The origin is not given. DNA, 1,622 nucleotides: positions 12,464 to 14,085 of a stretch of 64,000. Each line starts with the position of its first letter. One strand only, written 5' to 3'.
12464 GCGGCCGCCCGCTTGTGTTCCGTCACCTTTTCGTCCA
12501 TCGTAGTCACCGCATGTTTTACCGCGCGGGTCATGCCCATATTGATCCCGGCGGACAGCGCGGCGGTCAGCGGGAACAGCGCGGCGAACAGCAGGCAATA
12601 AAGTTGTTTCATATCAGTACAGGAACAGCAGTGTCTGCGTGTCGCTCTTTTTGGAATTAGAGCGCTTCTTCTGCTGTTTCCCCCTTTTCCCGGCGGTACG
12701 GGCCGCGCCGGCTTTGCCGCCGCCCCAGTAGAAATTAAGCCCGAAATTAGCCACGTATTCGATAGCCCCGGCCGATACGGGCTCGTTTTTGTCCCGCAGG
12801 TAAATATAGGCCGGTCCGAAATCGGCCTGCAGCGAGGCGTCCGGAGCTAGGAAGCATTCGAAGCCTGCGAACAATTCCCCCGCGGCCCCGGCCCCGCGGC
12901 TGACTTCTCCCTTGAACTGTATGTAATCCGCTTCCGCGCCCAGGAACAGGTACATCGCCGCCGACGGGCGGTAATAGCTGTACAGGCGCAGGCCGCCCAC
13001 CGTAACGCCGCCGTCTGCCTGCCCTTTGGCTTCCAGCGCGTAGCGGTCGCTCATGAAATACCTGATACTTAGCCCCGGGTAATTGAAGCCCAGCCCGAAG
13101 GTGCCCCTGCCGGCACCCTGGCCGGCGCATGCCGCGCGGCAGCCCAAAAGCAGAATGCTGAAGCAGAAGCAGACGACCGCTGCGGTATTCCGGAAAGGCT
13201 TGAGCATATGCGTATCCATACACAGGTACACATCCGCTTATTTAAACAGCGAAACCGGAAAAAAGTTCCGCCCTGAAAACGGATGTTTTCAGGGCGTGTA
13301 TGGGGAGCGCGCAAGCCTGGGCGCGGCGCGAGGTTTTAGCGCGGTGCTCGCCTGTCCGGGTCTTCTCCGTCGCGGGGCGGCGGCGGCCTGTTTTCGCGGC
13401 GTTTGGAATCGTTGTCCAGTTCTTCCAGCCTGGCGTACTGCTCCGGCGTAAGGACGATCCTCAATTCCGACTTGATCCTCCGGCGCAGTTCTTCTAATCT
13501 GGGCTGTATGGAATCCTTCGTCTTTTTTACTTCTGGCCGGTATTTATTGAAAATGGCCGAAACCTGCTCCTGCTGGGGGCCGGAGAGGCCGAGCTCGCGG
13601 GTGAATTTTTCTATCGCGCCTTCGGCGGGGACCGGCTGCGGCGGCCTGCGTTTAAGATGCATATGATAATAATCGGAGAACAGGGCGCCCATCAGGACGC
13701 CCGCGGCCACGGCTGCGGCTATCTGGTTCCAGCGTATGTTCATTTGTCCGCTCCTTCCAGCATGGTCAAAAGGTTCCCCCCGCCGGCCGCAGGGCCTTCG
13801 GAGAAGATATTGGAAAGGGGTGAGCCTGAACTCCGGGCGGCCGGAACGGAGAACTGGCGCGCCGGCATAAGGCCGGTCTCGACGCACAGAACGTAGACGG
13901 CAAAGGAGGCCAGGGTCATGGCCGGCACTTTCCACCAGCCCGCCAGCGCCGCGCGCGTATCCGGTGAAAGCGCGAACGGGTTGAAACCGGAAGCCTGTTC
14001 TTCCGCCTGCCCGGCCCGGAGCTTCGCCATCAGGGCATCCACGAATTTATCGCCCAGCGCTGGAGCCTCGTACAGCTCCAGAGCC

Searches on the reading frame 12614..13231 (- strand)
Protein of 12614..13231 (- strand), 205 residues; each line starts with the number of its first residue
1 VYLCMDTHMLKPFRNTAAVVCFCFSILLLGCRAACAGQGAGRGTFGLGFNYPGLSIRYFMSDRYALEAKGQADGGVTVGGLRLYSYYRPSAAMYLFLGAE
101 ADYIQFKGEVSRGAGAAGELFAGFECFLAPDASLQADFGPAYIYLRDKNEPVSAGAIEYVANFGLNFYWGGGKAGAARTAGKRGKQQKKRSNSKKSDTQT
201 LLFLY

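Call 5: search_protein_families(library=pfam, proteins=[window:12614-13231:-], max_evalue=0.01)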
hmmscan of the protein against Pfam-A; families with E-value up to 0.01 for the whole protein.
window:12614-13231:- (205 aa): 0 families

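Call 6: search_protein_families(library=ncbifam, proteins=[window:12614-13231:-], max_evalue=0.01)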
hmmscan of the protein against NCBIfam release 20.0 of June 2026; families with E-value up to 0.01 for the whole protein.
window:12614-13231:- (205 aa): 0 families
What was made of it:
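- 12614..13207 (-): Small 8-stranded outer-membrane beta-barrel (197 aa) with a disordered Lys/Arg-rich C-terminal tail ending in a hydrophobic motif. No Pfam or NCBIfam hit (calls 5, 6).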

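Call 38: find_homologous_proteins(query=window:12617-13210:-, max_evalue=0.001)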
Query window:12617-13210:- (198 aa): 16 proteins with E <= 0.001 among 838 candidates.
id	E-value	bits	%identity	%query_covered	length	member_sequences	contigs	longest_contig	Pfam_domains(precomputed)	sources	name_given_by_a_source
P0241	8.9e-126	435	100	99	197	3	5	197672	-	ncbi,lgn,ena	-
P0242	4.9e-68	247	65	92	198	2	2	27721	-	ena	-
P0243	1.2e-67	246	61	93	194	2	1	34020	-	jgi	-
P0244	1.2e-64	236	59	95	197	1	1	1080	-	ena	-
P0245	1.4e-63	232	62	92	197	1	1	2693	-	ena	-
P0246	3.1e-62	228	53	97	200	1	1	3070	-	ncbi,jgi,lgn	ncbi:MAG: hypothetical protein WC881_11785 [Elusimicrobiota bacterium]|jgi:hypothetical protein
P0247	2.8e-57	212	55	90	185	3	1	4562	-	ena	-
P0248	6.5e-53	197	58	77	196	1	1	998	-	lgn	-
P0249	6.4e-52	194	58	81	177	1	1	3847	-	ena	-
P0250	1.2e-50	190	55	82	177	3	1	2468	-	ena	-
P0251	4.1e-43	165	58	66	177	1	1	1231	-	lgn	-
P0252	9.2e-43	164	53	75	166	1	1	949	-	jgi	jgi:hypothetical protein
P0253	3.0e-40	156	49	81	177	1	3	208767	-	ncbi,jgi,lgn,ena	-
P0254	3.6e-36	143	58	62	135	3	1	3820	-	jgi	-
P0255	6.5e-25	106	46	62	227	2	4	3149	-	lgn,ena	-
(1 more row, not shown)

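Call 43: predict_structure(alignment_id=A4)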
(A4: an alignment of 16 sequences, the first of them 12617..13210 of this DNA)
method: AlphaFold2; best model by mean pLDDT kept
length: 198 residues; sequences in the alignment: 16
mean_pLDDT: 76.0   pTM: 0.64
mean pLDDT of the five models: 76.0, 75.4, 73.9, 73.5, 70.6
residues with pLDDT >= 90: 75; 70-90: 57; 50-70: 33; < 50: 33
segments of 3 or more residues with pLDDT < 50: 1-4, 25-29, 166-172, 188-198
pLDDT, mean of each block of 10 residues (from residue 1): 52 70 50 83 90 92 91 94 88 91 80 93 92 84 67 91 62 50 49 43
secondary structure, 60 per line:
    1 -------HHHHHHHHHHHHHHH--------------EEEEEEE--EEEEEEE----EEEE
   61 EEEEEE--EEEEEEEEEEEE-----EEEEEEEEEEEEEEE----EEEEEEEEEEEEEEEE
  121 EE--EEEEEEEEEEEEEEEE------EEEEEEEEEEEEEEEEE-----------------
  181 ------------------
elements in order: H8-22 E37-43 E46-52 E57-66 E69-80 E86-100 E105-122 E125-140 E147-163
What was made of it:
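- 12614..13207 (-): AF2 model with 8 strands (call 43).
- On Small 8-stranded outer-membrane beta-barrel (OmpA-TM / OmpW / OmpX-like), upstream gene: AF2 model with 8 strands at aa 37-163 (call 43).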

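Call 47: fold_search(model_id=the predicted structure, library=pdb)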
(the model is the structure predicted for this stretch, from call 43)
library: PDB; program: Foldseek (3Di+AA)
matches with E <= 10: 1180; with E <= 0.001: 5
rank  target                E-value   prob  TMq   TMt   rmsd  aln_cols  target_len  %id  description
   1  4rlc                  4.1e-05  1.00  0.47  0.67   4.6       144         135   16  Crystal structure of the N-terminal beta-barrel domain of Pseudomonas aeruginosa OprF (released 2015-04-22)
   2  8qxp                  3.5e-04  1.00  0.36  0.40   8.1       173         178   17  Crystal structure of the outer membrane porin OmpW from Klebsiella pneumoniae (released 2024-01-24)
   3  9a2m_MODEL_1_A        5.0e-04  1.00  0.45  0.29  10.3       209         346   13  Model of E. coli OmpA by in-cell photo-crosslinking MS and deep learning (released 2023-02-24)
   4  2f1v_A                5.5e-04  1.00  0.39  0.42   8.2       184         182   14  Outer membrane protein OmpW (released 2006-01-24)
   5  2f1t_A                7.9e-04  1.00  0.39  0.42   8.4       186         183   14  Outer membrane protein OmpW (released 2006-01-24)
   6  9fzc_A                1.4e-03  1.00  0.43  0.49   8.1       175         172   10  Structure of OmpA-short in complex with nanobody Nb01 (released 2024-07-17)
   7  1qjp                  1.6e-03  1.00  0.39  0.53   6.2       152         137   12  HIGH RESOLUTION STRUCTURE OF THE OUTER MEMBRANE PROTEIN A (OMPA) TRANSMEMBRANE DOMAIN (released 2000-06-30)
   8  9fzd_A                1.8e-03  1.00  0.42  0.47   9.4       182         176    9  Structure of OmpA-long in complex with nanobody Nb39 (released 2024-07-17)
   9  8jto                  1.9e-03  0.90  0.18  0.13  18.5       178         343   10  Outer membrane porin of Burkholderia pseudomallei (BpsOmp38) in complex with ceftazidime (released 2024-06-26)
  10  4rl9_A                3.1e-03  1.00  0.35  0.34   8.5       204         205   14  Crystal structure of Acinetobacter baumannii CarO1 (released 2015-04-22)
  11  2ge4_MODEL_1_A        3.3e-03  1.00  0.46  0.51   8.8       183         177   11  High-resolution solution structure of outer membrane protein A transmembrane domain (released 2006-04-11)
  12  1p4t                  3.5e-03  1.00  0.41  0.50   7.8       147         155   13  Crystal structure of Neisserial surface protein A (NspA) (released 2003-07-22)
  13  2m06_MODEL_1_A        3.5e-03  1.00  0.32  0.41   8.5       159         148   11  NMR structure of OmpX in phopspholipid nanodiscs (released 2012-12-12)
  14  1i78_A                4.0e-03  1.00  0.29  0.20  11.3       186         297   13  CRYSTAL STRUCTURE OF OUTER MEMBRANE PROTEASE OMPT FROM ESCHERICHIA COLI (released 2001-10-03)
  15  8uzl_B                4.0e-03  0.92  0.22  0.29  14.3       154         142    8  Designed Transmembrane beta-barrel- TMB10_163 (released 2024-07-17)
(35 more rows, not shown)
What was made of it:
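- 12614..13207 (-): Foldseek matches to OprF-N, OmpW, OmpA-TM and OmpX (call 47).
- On Small 8-stranded outer-membrane beta-barrel (OmpA-TM / OmpW / OmpX-like), upstream gene: Foldseek matches OprF-N 4e-5, OmpW 3.5e-4 and OmpA (call 47).
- Checked: The AF2 model of the upstream gene product has 8 beta-strands (pLDDT 76, call 43), and its best PDB matches are 8-stranded outer-membrane barrels: OprF N-domain 4e-5, OmpW, OmpA-TM, OmpX and NspA (call 47).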

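Call 101: search_protein_families(library=padloc, proteins=[window:12617-13207:-], max_evalue=0.001)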
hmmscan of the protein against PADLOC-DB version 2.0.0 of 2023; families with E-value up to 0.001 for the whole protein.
window:12617-13207:- (197 aa): 0 families

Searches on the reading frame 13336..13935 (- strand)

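Call 5: search_protein_families(library=pfam, proteins=[window:13336-13935:-], max_evalue=0.01)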
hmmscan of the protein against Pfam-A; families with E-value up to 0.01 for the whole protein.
window:13336-13935:- (199 aa): 2 families
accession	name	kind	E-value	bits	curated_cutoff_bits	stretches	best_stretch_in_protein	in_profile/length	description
PF13801.11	Metal_resist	-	0.00087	19.9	29.2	1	74-154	6-79/125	Heavy-metal resistance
PF07813.17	LTXXQ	-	0.0033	18.5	24.3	0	105-147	3-45/100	LTXXQ motif family protein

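Call 6: search_protein_families(library=ncbifam, proteins=[window:13336-13935:-], max_evalue=0.01)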
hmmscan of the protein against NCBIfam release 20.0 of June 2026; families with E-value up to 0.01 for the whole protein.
window:13336-13935:- (199 aa): 0 families
